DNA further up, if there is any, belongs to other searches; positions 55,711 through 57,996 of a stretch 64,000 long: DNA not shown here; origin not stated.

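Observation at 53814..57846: PFL-like glycyl radical enzyme (661 aa) without an adjacent activase, co-oriented with a GH78 rhamnosidase, a 2-hydroxyacid dehydrogenase and a GDPD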

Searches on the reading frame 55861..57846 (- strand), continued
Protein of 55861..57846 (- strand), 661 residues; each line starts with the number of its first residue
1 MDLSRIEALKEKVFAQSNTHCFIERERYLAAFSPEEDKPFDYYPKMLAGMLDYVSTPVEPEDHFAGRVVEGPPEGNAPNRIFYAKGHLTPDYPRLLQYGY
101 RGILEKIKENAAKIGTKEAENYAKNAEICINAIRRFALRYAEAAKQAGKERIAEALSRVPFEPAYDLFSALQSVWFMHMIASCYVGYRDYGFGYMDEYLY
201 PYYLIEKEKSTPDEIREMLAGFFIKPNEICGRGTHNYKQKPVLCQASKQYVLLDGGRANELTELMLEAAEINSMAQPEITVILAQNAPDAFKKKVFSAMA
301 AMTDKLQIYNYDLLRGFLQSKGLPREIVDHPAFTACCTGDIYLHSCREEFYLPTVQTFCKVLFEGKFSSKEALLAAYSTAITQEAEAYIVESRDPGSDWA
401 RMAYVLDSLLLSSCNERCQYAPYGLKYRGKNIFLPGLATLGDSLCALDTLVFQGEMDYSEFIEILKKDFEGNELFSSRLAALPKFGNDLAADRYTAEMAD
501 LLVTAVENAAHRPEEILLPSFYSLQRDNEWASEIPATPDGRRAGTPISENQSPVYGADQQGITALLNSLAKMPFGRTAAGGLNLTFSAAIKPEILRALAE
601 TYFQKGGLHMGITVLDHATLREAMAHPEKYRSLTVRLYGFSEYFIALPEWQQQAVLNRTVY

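Call 18: find_encoding_contigs(protein=P0024, flank=10000, max_places=2)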
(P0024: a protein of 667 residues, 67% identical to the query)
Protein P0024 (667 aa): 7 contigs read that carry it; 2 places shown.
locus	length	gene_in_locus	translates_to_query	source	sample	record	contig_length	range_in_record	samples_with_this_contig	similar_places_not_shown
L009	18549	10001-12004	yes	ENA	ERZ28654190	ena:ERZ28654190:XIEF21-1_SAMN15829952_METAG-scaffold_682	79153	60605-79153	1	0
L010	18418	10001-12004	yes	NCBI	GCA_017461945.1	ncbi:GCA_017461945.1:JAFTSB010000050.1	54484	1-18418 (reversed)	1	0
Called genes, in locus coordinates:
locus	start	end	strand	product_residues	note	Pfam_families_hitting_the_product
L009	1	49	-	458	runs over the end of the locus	PF00753:Lactamase_B (weak)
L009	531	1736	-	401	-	PF01546:Peptidase_M20, PF07687:M20_dimer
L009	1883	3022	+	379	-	PF00144:Beta-lactamase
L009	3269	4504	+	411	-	PF00196:GerE (weak)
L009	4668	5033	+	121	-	-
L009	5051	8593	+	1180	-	PF07581:Glug (faint)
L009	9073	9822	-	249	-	PF08220:HTH_DeoR, PF08279:HTH_11, PF00455:DeoRC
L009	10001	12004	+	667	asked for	PF02901:PFL-like, PF01228:Gly_radical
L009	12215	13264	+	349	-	PF00389:2-Hacid_dh, PF02826:2-Hacid_dh_C, PF00670:AdoHcyase_NAD (weak)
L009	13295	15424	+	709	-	PF02901:PFL-like, PF01228:Gly_radical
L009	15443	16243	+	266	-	PF03009:GDPD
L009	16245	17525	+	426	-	-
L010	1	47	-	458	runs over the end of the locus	PF00753:Lactamase_B (weak)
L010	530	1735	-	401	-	PF01546:Peptidase_M20, PF07687:M20_dimer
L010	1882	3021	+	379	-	PF00144:Beta-lactamase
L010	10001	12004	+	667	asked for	PF02901:PFL-like, PF01228:Gly_radical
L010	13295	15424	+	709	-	PF02901:PFL-like, PF01228:Gly_radical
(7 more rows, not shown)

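Call 25: find_encoding_contigs(protein=P0103, flank=10000, max_places=2)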
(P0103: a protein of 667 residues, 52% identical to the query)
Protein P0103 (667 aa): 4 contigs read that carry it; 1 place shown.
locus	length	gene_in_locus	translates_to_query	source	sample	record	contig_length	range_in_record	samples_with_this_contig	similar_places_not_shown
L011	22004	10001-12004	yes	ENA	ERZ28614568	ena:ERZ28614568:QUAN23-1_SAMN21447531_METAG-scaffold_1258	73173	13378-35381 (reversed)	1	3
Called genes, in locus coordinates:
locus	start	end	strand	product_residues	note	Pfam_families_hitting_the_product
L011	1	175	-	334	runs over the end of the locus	PF14057:GGGtGRT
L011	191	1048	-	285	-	-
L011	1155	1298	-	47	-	-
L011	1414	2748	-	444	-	PF03951:Gln-synt_N, PF00120:Gln-synt_C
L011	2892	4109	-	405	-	PF12708:Pect-lyase_RHGA_epim (weak), PF00295:Glyco_hydro_28 (faint)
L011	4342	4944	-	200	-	PF04055:Radical_SAM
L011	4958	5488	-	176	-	PF07155:ECF-ribofla_trS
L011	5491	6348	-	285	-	PF08543:Phos_pyr_kin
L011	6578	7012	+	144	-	-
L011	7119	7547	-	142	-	-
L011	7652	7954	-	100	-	PF07876:Dabb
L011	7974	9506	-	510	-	PF05362:Lon_C, PF13541:ChlI, PF00493:MCM (faint), PF01078:Mg_chelatase, PF00158:Sigma54_activat (faint), PF07728:AAA_5 (faint), PF13335:Mg_chelatase_C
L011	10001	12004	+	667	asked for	PF02901:PFL-like, PF01228:Gly_radical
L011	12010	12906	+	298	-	PF13353:Fer4_12, PF04055:Radical_SAM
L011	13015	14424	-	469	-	PF01053:Cys_Met_Meta_PP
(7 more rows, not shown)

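Call 26: find_encoding_contigs(protein=P0092, flank=10000, max_places=2)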
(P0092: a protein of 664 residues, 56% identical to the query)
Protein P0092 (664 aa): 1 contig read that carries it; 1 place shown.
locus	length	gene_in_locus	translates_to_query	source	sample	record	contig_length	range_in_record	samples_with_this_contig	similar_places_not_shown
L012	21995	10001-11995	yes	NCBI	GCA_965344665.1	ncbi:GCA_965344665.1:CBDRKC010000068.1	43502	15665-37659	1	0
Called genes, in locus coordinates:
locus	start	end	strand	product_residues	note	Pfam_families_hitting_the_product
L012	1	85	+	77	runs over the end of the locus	-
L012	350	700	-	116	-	PF02452:PemK_toxin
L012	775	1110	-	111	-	-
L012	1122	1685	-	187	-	-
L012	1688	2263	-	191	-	PF00589:Phage_integrase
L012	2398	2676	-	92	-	PF20648:DUF6809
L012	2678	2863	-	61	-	-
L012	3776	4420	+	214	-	-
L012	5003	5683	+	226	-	PF01791:DeoC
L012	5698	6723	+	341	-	PF08240:ADH_N, PF16912:Glu_dehyd_C, PF00107:ADH_zinc_N, PF13602:ADH_zinc_N_2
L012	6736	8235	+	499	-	PF00370:FGGY_N, PF02782:FGGY_C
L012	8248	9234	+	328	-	PF01436:NHL (faint), PF08450:SGL (weak)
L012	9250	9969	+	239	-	PF09339:HTH_IclR, PF01614:IclR_C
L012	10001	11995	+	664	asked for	PF02901:PFL-like, PF01228:Gly_radical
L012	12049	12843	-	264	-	PF02311:AraC_binding, PF12833:HTH_18, PF00165:HTH_AraC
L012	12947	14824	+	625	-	PF16334:DUF4964, PF17168:DUF5127, PF16335:GtaA_6_Hairpin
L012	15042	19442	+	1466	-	-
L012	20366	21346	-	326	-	PF16654:DAPDH_C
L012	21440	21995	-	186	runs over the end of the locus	PF00005:ABC_tran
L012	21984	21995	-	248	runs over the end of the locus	PF00528:BPD_transp_1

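Call 27: find_encoding_contigs(protein=P0038, flank=10000, max_places=2)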
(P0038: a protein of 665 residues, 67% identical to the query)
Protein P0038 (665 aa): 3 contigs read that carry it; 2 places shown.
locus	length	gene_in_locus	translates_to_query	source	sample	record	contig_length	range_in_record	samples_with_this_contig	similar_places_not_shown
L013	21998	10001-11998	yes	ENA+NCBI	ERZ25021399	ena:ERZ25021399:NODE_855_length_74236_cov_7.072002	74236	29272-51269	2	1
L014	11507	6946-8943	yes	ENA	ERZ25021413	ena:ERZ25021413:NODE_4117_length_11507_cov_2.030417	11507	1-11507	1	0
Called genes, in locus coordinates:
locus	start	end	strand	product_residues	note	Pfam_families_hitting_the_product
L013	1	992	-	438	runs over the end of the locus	PF13517:FG-GAP_3 (faint)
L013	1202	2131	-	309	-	PF00291:PALP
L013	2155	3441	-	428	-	PF00919:UPF0004, PF04055:Radical_SAM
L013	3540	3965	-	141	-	PF14498:Glyco_hyd_65N_2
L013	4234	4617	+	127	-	-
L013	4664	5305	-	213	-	PF00596:Aldolase_II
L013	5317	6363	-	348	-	PF00389:2-Hacid_dh, PF02826:2-Hacid_dh_C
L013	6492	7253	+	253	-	PF08220:HTH_DeoR, PF00455:DeoRC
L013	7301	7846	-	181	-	PF10688:Imp-YgjV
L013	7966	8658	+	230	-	PF08220:HTH_DeoR, PF08279:HTH_11 (weak), PF00455:DeoRC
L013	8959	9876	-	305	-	PF13545:HTH_Crp_2 (weak), PF12802:MarR_2 (weak), PF13412:HTH_24 (faint), PF04198:Sugar-bind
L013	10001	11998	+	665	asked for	PF02901:PFL-like, PF01228:Gly_radical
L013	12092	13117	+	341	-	PF00389:2-Hacid_dh, PF02826:2-Hacid_dh_C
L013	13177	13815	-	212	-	PF00702:Hydrolase, PF12710:HAD (weak), PF13419:HAD_2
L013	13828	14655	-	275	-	PF01261:AP_endonuc_2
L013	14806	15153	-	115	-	-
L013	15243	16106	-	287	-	PF02311:AraC_binding, PF12833:HTH_18, PF00165:HTH_AraC (weak)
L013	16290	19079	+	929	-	PF01074:Glyco_hydro_38N, PF09261:Alpha-mann_mid (weak), PF07748:Glyco_hydro_38C, PF17677:Glyco_hydro38C2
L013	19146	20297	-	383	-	PF00037:Fer4 (faint), PF12797:Fer4_2 (faint), PF12838:Fer4_7, PF13187:Fer4_9 (weak), PF13237:Fer4_10 (faint), PF14697:Fer4_21 (faint), PF04432:FrhB_FdhB_C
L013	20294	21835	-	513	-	PF01943:Polysacc_synt, PF13440:Polysacc_synt_3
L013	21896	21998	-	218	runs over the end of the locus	PF08942:DUF1919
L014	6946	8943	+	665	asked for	PF02901:PFL-like, PF01228:Gly_radical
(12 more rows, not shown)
